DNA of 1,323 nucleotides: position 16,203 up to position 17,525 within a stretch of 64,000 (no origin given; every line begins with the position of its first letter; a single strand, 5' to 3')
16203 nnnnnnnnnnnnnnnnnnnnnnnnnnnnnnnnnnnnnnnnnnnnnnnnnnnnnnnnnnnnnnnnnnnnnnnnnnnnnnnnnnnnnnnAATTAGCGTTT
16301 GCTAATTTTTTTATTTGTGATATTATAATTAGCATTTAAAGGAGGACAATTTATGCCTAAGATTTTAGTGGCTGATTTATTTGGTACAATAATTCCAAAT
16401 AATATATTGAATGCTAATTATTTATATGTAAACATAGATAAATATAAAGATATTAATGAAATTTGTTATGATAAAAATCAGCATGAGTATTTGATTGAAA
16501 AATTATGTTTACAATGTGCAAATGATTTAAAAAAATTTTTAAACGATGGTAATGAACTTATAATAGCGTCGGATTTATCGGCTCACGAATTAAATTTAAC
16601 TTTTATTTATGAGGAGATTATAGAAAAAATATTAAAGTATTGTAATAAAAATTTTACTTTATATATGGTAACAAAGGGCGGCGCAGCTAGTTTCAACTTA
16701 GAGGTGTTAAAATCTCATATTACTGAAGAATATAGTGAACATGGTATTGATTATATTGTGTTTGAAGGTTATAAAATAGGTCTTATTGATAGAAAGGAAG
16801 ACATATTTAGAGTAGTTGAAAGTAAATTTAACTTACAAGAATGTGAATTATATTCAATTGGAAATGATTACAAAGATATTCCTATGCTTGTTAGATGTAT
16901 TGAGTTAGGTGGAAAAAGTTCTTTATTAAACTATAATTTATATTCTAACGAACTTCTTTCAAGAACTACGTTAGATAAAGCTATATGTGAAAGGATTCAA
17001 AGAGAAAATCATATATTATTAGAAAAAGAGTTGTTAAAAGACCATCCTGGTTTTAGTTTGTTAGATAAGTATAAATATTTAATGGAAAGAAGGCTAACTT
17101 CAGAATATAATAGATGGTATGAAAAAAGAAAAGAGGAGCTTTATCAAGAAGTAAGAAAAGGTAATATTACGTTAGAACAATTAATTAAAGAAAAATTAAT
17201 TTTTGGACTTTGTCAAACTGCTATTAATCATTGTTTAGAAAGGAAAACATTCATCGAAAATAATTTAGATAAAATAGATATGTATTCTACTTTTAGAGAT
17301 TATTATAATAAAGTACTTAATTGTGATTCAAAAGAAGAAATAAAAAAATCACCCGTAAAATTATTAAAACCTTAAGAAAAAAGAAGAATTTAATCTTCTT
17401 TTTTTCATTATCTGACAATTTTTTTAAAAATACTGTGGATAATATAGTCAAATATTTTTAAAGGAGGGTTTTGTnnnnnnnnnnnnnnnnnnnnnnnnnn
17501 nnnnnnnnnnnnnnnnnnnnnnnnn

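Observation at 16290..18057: dnaN-recF interval carries a degenerate HAD protein and a ComK-family regulator with a DnaA box on its promoter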

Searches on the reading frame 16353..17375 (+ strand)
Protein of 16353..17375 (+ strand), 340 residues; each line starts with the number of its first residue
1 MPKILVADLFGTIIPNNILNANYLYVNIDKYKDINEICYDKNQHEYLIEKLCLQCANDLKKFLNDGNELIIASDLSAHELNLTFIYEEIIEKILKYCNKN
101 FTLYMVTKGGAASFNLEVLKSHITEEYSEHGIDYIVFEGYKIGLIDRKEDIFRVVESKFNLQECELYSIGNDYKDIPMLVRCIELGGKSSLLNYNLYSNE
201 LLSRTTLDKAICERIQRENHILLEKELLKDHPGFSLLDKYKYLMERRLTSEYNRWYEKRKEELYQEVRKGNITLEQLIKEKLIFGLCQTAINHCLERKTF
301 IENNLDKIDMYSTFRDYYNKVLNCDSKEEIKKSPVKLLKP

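Call 3: search_protein_families(library=pfam, proteins=[window:16353-17375:+], max_evalue=1)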
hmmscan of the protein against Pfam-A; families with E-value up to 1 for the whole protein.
window:16353-17375:+ (340 aa): 3 families
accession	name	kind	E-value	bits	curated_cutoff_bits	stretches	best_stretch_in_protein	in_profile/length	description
PF00702.32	Hydrolase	-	0.023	15.5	26.4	1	3-180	2-188/191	haloacid dehalogenase-like hydrolase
PF05683.17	Fumerase_C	-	0.094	12.5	22.2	1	91-135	136-180/205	Fumarase C-terminus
PF09069.17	EF-hand_3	-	0.2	12.4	21.7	1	236-298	1-58/89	EF-hand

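Call 4: search_protein_families(library=ncbifam, proteins=[window:16353-17375:+], max_evalue=1)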
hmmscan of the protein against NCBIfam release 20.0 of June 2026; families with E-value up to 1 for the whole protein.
window:16353-17375:+ (340 aa): 0 families

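Call 8: find_homologous_proteins(query=window:16353-17375:+, max_evalue=0.001)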
Query window:16353-17375:+ (340 aa): 12 proteins with E <= 0.001 among 3033 candidates.
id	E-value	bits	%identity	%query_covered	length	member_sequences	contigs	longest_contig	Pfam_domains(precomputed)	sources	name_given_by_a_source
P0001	5.9e-213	724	96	100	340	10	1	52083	-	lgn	-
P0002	1.8e-187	641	91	99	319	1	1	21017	-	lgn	-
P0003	1.9e-187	641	86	100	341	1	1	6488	-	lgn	-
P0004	4.9e-168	577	78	100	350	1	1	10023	-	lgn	-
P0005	5.0e-151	521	70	100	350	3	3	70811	-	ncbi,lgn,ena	-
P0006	5.8e-140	484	67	100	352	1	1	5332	-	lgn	-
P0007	5.7e-97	343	50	98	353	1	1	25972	-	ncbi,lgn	-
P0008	4.2e-95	337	47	98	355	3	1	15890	-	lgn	-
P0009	3.0e-83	298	47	98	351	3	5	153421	-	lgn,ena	-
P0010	7.7e-79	284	45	96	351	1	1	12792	-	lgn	-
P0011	2.5e-75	272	45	98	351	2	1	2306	-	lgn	-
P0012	1.3e-72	263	43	99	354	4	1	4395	-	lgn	-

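Call 10: find_encoding_contigs(protein=P0005, flank=6000, max_places=3)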
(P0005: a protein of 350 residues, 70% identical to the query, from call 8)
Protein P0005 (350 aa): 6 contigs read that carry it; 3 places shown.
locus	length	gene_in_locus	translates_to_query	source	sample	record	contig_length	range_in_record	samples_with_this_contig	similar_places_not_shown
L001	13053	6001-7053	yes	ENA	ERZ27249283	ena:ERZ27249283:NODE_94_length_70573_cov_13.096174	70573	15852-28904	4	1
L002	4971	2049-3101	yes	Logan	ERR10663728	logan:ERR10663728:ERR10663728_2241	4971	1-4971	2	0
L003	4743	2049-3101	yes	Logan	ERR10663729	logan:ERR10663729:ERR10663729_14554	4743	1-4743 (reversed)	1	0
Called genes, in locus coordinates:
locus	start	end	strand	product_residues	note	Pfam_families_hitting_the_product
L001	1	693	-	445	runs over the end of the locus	-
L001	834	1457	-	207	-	PF14804:Jag_N (weak), PF13083:KH_KhpA-B, PF01424:R3H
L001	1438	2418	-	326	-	PF02096:60KD_IMP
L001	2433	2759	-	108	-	PF00825:Ribonuclease_P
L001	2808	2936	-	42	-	PF00468:Ribosomal_L34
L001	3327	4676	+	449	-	PF11638:DnaA_N, PF01695:IstB_IS21, PF00308:Bac_DnaA, PF13401:AAA_22 (faint), PF00004:AAA (weak), PF08299:Bac_DnaA_C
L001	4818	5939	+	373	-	PF00712:DNA_pol3_beta, PF02767:DNA_pol3_beta_2, PF02768:DNA_pol3_beta_3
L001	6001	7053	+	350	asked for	-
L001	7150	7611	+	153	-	PF06338:ComK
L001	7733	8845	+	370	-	PF02463:SMC_N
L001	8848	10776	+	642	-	PF02518:HATPase_c, PF00204:DNA_gyraseB, PF01751:Toprim, PF00986:DNA_gyraseB_C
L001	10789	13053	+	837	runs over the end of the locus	PF00521:DNA_topoisoIV, PF03989:DNA_gyraseA_C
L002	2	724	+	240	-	?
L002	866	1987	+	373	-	PF00712:DNA_pol3_beta, PF02767:DNA_pol3_beta_2, PF02768:DNA_pol3_beta_3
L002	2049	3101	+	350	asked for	-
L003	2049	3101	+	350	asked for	-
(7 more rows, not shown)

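Call 11: find_encoding_contigs(protein=P0009, flank=6000, max_places=3)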
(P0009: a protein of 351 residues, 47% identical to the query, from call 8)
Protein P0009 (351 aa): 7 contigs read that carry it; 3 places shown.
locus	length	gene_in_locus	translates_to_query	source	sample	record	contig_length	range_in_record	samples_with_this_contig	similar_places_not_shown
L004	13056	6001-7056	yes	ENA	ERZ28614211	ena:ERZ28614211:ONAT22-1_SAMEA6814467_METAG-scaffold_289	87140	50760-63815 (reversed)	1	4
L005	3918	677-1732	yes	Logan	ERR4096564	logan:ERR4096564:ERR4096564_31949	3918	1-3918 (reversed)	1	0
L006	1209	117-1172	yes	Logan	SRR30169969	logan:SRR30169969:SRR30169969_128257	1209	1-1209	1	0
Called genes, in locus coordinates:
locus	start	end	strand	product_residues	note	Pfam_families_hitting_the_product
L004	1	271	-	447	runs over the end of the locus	PF10396:TrmE_N, PF12631:MnmE_helical, PF00350:Dynamin_N (faint), PF01926:MMR_HSR1, PF02421:FeoB_N, PF04548:AIG1 (weak)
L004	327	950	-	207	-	PF14804:Jag_N, PF13083:KH_KhpA-B, PF01424:R3H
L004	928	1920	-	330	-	PF02096:60KD_IMP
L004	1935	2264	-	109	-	PF00825:Ribonuclease_P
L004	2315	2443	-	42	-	PF00468:Ribosomal_L34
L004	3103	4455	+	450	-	PF11638:DnaA_N, PF00308:Bac_DnaA, PF01695:IstB_IS21, PF13401:AAA_22 (faint), PF00004:AAA (faint), PF08299:Bac_DnaA_C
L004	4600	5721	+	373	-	PF00712:DNA_pol3_beta, PF02767:DNA_pol3_beta_2, PF02768:DNA_pol3_beta_3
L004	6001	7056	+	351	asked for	-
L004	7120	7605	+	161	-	PF06338:ComK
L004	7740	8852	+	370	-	PF02463:SMC_N, PF13175:AAA_15 (weak), PF13476:AAA_23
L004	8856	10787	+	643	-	PF02518:HATPase_c, PF00204:DNA_gyraseB, PF01751:Toprim, PF00986:DNA_gyraseB_C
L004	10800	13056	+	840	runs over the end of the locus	PF00521:DNA_topoisoIV, PF03989:DNA_gyraseA_C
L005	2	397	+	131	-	?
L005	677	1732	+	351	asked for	-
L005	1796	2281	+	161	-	PF06338:ComK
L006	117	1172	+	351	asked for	-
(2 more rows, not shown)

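Call 12: find_encoding_contigs(protein=P0007, flank=6000, max_places=3)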
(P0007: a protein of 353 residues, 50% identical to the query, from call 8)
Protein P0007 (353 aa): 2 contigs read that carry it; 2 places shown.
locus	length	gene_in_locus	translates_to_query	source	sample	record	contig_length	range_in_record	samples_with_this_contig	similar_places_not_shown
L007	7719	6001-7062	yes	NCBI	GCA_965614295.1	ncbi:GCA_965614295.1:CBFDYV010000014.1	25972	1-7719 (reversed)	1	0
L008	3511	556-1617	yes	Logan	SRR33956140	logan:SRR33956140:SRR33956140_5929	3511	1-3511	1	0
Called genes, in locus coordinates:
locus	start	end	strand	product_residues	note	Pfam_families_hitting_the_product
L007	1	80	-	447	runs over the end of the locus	PF10396:TrmE_N, PF12631:MnmE_helical, PF00009:GTP_EFTU (faint), PF00350:Dynamin_N (faint), PF01926:MMR_HSR1, PF02421:FeoB_N, PF04548:AIG1 (weak)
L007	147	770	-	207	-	PF14804:Jag_N, PF13083:KH_KhpA-B, PF01424:R3H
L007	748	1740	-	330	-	PF02096:60KD_IMP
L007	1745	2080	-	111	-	PF00825:Ribonuclease_P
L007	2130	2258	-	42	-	PF00468:Ribosomal_L34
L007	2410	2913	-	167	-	PF14903:WG_beta_rep (faint)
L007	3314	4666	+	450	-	PF11638:DnaA_N, PF01695:IstB_IS21, PF00308:Bac_DnaA, PF13401:AAA_22 (faint), PF00004:AAA (weak), PF08299:Bac_DnaA_C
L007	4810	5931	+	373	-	PF00712:DNA_pol3_beta, PF02767:DNA_pol3_beta_2, PF02768:DNA_pol3_beta_3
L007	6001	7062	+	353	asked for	-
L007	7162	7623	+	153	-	PF06338:ComK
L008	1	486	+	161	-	?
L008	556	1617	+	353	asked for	-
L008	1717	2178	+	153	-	PF06338:ComK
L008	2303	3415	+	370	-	PF02463:SMC_N, PF11398:DUF2813 (faint), PF13175:AAA_15 (weak), PF13476:AAA_23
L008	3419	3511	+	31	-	?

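Call 14: find_related_loci(query=A1, collection=genome_contigs, flank=10000)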
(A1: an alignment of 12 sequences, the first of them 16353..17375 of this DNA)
Query A1 (340 aa) in genome_contigs; peptide patterns used: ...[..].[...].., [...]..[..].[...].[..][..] (x = any residue, [..] = any of these).
181 stretches matched a pattern; 3 encode a relative of the query (tblastn E <= 1e-3); 2 distinct loci.
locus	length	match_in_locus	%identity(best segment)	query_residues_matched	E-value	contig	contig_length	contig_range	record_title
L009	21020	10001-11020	97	1-340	0e+0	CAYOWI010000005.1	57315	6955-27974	MAG TPA_asm: uncultured Muribaculaceae bacterium isolate SRP287540_co1_447 genome assembly, contig: NODE_481_length_5731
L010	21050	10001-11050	70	1-340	9e-160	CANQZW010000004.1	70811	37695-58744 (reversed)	MAG: uncultured Bacilli bacterium isolate Lapin-016__bin9 genome assembly, contig: Lapin-016__NODE_339_length_70811_cov_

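Call 32: predict_structure(alignment_id=A1)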
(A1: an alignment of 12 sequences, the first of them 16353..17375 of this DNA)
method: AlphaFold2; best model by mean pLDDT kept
length: 340 residues; sequences in the alignment: 12
mean_pLDDT: 76.9   pTM: 0.78
mean pLDDT of the five models: 76.9, 74.9, 73.4, 72.9, 66.1
residues with pLDDT >= 90: 71; 70-90: 182; 50-70: 70; < 50: 17
segments of 3 or more residues with pLDDT < 50: 324-340
pLDDT, mean of each block of 10 residues (from residue 1): 88 75 68 76 71 67 86 73 74 72 81 68 87 87 90 90 92 90 93 73 84 86 73 58 61 90 94 87 84 74 80 64 45 34
secondary structure, 60 per line:
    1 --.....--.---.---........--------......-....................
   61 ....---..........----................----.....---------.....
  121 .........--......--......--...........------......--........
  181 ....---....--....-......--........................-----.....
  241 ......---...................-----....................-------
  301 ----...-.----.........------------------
elements in order: E3-7 H18-25 H34-39 H41-64 E68-74 H82-97 E102-106 H116-122 E123-129 E132-137 E140-145 H148-158 E165-170 H173-184 E188-191 H194-197 H199-204 H207-230 H236-246 H250-268 H274-293 H314-322

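Call 37: fold_search(model_id=the predicted structure, library=pdb)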
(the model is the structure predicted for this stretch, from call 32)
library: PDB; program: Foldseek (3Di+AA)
matches with E <= 10: 1135; with E <= 0.001: 0
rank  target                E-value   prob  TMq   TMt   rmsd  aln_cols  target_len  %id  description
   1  2zos_B                1.5e-02  0.72  0.21  0.28  13.2       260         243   12  Crystal structure of mannosyl-3-phosphoglycerate phosphatase from Pyrococcus horikoshii (released 2009-01-27)
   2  3fvv_A                2.4e-02  0.84  0.27  0.38  10.7       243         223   12  The crystal structure of the protein with unknown function from Bordetella pertussis Tohama I (released 2009-02-17)
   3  2fpr_A                2.8e-02  0.84  0.24  0.46  11.9       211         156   12  Crystal structure the N-terminal domain of E. coli HisB. Apo Mg model. (released 2006-09-05)
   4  6upb_A                2.8e-02  0.80  0.23  0.31  13.2       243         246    9  Structure of apo trehalose-6-phosphate phosphatase from Salmonella typhimurium (released 2020-08-26)
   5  2bmw                  3.2e-02  0.47  0.20  0.22  10.9       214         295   10  Ferredoxin: NADP+ Reductase Mutant With Thr 155 Replaced By Gly, Ala 160 Replaced By Thr, Leu 263 Replaced By Pro, Arg 2 (released 2006-06-22)
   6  3fvv_B                3.4e-02  0.77  0.26  0.37  10.9       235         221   10  The crystal structure of the protein with unknown function from Bordetella pertussis Tohama I (released 2009-02-17)
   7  7xx4_A                3.4e-02  0.60  0.23  0.20  13.1       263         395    9  designed glycosyltransferase (released 2023-06-14)
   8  6qj6_E                3.8e-02  0.72  0.24  0.31  11.7       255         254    9  The structure of Trehalose-6-phosphatase from Burkholderia pseudomallei (released 2020-01-15)
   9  6mqh_A                4.8e-02  0.30  0.18  0.20  11.3       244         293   12  Crystal structure of 4-hydroxy-tetrahydrodipicolinate synthase (HTPA synthase) from Burkholderia mallei (released 2018-10-31)
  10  3daq_A                5.7e-02  0.28  0.18  0.21  12.9       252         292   14  Crystal structure of dihydrodipicolinate synthase from methicillin-resistant Staphylococcus aureus (released 2008-08-05)
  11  2ia5_B                6.1e-02  0.87  0.26  0.29   8.2       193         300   12  T4 polynucleotide kinase/phosphatase with bound sulfate and magnesium. (released 2007-06-05)
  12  2yxg_A                6.1e-02  0.21  0.19  0.21  12.7       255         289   15  Crystal structure of Dihyrodipicolinate Synthase (dapA) (released 2007-10-30)
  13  4ama_C                6.1e-02  0.15  0.19  0.21  16.4       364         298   11  Crystal Structure of N-acetylneuraminic acid lyase from Staphylococcus aureus with the chemical modification thia-lysi (released 2013-01-23)
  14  2yml_A                6.4e-02  0.35  0.22  0.31  15.0       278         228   11  Native L-haloacid dehalogenase from a Rhodobacteraceae family bacterium (released 2013-05-01)
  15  8kc5_A                6.8e-02  0.30  0.17  0.24  11.8       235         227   12  De novo design protein -T09 (released 2024-08-07)
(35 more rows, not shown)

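Call 53: search_protein_representatives(alignment_id=A1)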
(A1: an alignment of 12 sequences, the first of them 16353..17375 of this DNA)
Query: 12 sequences, 355 profile positions. Proteins with E-value up to 0.001 (for the whole library): 63; up to 1e-10: 43; up to 1e-30: 18. The best 63 are listed.
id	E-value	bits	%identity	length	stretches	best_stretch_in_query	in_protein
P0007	9.0e-172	587.5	-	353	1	1-355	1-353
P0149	5.3e-105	367.9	-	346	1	1-340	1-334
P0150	3.7e-99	348.7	-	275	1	1-270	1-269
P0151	7.4e-52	193.1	-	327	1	1-341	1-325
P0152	3.7e-49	184.2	-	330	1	1-332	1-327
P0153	5.3e-47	177.1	-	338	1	1-344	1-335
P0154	6.6e-43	163.6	-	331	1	1-333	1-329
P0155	4.1e-42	161.0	-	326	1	1-334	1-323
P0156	6.3e-42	160.4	-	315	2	1-212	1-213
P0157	3.4e-40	154.7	-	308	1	32-338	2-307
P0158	8.4e-39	150.1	-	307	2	1-221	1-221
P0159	1.9e-38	149.0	-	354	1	1-333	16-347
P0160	4.0e-37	144.6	-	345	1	1-339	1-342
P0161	1.8e-34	135.9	-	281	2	1-213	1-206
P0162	3.0e-33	131.9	-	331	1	1-333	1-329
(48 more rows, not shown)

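Call 54: find_encoding_contigs(protein=P0151, flank=5000, max_places=3)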
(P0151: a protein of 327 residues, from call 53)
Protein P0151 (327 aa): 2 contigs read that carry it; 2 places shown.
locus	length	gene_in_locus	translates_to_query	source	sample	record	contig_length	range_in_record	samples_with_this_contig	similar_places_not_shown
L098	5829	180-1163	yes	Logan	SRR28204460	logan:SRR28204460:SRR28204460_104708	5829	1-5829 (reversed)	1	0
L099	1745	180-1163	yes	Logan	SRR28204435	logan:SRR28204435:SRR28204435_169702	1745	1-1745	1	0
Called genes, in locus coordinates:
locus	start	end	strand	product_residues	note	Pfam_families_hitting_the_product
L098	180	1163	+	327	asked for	-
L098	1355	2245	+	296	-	PF19420:DDAH_eukar, PF02274:ADI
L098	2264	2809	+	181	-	PF00583:Acetyltransf_1 (weak), PF13302:Acetyltransf_3 (weak)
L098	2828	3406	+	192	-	PF06821:Ser_hydrolase, PF12697:Abhydrolase_6 (faint)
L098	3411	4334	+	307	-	PF00389:2-Hacid_dh, PF02826:2-Hacid_dh_C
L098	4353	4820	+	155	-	PF00293:NUDIX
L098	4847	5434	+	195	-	PF06941:NT5C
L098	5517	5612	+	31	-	-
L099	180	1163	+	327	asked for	-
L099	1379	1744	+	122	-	?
